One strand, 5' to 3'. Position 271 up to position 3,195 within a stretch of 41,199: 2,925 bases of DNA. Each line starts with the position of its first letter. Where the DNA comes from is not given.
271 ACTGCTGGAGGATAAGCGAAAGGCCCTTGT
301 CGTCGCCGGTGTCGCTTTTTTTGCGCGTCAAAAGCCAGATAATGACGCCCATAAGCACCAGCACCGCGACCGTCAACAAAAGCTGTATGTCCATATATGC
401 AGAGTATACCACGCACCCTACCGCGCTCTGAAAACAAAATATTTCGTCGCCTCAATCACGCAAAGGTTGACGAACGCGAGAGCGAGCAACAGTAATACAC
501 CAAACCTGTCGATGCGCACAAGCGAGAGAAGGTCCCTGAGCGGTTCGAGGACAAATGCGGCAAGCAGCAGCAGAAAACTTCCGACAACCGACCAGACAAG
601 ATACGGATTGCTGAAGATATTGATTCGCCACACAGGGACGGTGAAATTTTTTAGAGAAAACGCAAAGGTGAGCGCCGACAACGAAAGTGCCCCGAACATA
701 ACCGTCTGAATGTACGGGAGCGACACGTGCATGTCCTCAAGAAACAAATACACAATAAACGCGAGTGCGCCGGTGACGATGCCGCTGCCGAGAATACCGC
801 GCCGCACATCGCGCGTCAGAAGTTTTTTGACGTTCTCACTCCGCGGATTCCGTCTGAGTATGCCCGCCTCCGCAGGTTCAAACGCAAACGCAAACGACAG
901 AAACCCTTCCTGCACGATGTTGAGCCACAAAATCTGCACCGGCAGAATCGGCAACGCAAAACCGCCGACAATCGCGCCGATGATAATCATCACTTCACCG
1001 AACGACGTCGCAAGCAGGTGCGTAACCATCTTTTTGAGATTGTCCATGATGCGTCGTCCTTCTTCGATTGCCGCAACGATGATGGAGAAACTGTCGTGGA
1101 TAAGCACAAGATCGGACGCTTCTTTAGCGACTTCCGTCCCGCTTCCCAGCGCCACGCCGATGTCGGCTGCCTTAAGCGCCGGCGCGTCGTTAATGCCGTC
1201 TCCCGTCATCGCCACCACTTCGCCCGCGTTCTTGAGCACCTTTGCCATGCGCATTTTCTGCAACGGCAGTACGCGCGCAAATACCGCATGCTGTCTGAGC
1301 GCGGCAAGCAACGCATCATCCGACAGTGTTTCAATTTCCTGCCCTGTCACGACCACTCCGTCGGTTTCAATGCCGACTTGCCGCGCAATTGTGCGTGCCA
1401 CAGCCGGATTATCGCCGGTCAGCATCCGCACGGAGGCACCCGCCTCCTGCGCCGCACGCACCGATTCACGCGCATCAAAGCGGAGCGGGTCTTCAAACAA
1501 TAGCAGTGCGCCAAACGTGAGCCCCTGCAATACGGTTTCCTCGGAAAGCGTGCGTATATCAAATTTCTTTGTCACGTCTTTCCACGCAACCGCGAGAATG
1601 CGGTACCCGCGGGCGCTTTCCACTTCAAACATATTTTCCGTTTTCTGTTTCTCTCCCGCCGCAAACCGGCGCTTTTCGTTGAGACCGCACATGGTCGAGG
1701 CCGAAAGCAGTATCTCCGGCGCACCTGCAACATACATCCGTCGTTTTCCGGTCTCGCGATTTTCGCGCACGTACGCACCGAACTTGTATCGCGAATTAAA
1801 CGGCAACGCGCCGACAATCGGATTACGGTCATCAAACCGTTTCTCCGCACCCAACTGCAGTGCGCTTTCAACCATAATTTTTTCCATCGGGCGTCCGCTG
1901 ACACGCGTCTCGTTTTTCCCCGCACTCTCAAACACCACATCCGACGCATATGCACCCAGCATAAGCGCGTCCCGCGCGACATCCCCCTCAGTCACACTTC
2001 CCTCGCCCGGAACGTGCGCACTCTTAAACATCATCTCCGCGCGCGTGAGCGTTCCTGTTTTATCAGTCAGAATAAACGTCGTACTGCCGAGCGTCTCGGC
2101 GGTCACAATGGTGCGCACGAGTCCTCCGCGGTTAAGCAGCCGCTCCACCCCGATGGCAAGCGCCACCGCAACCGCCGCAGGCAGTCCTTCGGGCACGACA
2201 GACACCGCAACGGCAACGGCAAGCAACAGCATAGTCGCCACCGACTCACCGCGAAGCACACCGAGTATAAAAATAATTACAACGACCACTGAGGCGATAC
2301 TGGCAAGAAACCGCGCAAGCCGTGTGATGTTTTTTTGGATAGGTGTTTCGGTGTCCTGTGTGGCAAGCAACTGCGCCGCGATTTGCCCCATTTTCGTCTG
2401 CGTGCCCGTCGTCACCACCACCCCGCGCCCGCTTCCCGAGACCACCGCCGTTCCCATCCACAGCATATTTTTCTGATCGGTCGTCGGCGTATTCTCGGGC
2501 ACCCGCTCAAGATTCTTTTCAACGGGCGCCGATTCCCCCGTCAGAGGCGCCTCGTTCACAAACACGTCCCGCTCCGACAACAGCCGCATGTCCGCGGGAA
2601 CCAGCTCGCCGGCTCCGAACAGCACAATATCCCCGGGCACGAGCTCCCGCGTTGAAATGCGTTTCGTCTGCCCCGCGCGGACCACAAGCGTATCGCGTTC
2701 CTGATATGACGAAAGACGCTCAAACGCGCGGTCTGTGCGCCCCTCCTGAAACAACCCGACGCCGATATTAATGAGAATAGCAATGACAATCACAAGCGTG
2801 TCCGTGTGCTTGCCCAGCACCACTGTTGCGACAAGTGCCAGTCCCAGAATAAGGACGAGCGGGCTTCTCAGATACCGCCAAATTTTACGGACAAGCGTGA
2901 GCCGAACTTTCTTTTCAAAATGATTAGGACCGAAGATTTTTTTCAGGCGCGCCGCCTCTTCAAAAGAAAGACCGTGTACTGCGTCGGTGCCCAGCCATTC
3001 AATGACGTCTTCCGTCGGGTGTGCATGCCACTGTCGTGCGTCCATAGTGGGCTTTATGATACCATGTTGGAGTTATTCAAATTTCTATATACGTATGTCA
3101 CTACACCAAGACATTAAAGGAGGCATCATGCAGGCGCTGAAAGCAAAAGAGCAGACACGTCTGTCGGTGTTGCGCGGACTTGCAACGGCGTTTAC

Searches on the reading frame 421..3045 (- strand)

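Call 82: search_protein_families(library=pfam, proteins=[window:421-3045:-], max_evalue=0.00001)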
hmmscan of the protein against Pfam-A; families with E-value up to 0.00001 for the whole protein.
window:421-3045:- (875 aa): 6 families
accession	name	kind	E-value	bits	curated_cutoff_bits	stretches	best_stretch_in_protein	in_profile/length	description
PF00122.25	E1-E2_ATPase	-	3e-49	167.4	28.1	1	115-305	3-180/181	E1-E2 ATPase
PF00689.26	Cation_ATPase_C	-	1.1e-32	113.7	27.3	1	698-870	2-175/175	Cation transporting ATPase, C-terminus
PF00702.32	Hydrolase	-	7.3e-15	56.3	26.4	1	501-628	79-191/191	haloacid dehalogenase-like hydrolase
PF00690.31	Cation_ATPase_N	-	2e-13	50.2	20.4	1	6-70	1-65/69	Cation transporter/ATPase, N-terminus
PF13246.12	Cation_ATPase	-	3.7e-08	33.7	21.7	1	368-451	4-89/91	Cation transport ATPase (P-type)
PF08282.18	Hydrolase_3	-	6.7e-06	26.4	20.9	0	601-648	196-243/255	haloacid dehalogenase-like hydrolase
